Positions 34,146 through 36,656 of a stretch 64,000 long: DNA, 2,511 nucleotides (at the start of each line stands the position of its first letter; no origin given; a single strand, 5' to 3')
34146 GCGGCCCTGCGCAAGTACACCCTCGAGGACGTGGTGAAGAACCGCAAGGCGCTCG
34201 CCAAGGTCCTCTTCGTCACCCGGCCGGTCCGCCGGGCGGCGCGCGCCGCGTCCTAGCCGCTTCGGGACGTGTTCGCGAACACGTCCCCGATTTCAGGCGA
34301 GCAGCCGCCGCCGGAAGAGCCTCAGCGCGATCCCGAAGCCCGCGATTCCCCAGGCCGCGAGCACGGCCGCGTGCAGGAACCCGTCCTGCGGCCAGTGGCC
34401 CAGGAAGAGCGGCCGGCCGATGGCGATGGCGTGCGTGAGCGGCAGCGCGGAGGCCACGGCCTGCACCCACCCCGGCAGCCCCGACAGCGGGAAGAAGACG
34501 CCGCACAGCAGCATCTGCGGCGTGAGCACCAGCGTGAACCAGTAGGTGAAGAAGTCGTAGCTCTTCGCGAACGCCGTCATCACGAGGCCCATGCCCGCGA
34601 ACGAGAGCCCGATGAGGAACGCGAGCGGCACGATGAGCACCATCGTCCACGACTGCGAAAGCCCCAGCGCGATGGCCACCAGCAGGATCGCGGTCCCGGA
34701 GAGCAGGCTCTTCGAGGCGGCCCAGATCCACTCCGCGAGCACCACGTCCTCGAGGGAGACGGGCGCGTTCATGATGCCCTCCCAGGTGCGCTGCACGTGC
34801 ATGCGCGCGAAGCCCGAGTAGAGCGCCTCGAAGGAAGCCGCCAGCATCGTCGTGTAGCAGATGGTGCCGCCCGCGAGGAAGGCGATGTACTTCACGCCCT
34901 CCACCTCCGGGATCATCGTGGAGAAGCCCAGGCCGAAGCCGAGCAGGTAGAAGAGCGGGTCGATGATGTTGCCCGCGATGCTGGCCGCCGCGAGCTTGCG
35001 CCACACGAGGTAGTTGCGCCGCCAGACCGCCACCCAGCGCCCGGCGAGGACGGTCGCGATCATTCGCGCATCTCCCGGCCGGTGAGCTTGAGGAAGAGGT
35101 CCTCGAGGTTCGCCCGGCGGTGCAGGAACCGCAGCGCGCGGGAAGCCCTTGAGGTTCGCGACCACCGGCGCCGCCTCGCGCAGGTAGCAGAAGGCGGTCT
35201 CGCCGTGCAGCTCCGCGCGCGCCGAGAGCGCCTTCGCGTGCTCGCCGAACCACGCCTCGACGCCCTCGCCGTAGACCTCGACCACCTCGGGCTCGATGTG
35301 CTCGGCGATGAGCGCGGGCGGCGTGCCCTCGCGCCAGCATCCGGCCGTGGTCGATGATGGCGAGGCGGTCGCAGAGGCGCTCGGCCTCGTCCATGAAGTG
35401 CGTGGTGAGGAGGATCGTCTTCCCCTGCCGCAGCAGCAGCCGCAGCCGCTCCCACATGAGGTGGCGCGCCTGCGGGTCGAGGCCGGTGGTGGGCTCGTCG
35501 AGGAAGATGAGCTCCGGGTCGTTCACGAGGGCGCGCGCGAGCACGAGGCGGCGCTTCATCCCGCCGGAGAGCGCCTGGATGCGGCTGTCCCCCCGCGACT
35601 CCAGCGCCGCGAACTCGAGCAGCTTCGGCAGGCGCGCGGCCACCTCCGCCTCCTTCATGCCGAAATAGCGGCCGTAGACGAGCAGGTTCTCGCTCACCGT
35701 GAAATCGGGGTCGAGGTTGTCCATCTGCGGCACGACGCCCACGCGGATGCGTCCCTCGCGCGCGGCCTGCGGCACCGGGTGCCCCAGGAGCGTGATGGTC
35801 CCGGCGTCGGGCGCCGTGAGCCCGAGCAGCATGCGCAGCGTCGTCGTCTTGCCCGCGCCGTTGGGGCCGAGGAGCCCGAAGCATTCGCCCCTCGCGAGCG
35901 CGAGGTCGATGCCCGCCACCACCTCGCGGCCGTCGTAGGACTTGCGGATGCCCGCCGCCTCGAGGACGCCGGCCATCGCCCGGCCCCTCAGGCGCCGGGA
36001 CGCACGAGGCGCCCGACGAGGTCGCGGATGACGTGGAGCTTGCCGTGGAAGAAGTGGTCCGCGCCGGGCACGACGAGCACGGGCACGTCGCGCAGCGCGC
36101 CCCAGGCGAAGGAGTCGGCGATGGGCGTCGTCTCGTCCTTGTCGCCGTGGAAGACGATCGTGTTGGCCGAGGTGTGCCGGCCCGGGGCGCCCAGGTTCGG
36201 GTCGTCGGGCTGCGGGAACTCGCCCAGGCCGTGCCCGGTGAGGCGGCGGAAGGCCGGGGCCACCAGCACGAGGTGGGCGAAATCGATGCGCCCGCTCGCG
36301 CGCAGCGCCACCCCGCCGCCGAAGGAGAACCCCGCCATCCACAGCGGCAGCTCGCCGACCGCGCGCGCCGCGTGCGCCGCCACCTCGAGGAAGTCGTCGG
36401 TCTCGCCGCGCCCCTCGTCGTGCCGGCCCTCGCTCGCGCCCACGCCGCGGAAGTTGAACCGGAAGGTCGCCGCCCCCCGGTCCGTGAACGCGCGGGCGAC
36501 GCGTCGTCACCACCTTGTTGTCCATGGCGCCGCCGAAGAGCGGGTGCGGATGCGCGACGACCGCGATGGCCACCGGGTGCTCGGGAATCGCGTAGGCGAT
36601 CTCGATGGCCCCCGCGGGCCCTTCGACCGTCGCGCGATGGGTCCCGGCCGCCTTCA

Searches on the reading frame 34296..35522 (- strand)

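Call 21: search_protein_families(library=pfam, max_evalue=0.001, proteins=[window:34296-35522:-])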
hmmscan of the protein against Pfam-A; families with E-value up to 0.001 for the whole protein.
window:34296-35522:- (409 aa): 2 families
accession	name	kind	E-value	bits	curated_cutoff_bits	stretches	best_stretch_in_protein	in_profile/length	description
PF01061.29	ABC2_membrane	-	1.4e-19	70.9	26.9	1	164-368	4-205/211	ABC-2 type transporter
PF12698.13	ABC2_membrane_3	-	1.7e-07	31.1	31.6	1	211-400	159-346/347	ABC-2 family transporter protein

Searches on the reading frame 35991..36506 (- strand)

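Call 21: search_protein_families(library=pfam, max_evalue=0.001, proteins=[window:35991-36506:-])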
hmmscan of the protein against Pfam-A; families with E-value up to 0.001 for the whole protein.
window:35991-36506:- (172 aa): 3 families
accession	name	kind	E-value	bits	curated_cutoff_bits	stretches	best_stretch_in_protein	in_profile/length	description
PF12146.15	Hydrolase_4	-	3.5e-10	40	27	1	2-87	22-112/239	Serine aminopeptidase, S33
PF00561.26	Abhydrolase_1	-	1.1e-09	38.7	25.8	1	2-88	18-103/245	alpha/beta hydrolase fold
PF00326.27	Peptidase_S9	-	0.00035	20.6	22.6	0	6-72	9-83/213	Prolyl oligopeptidase family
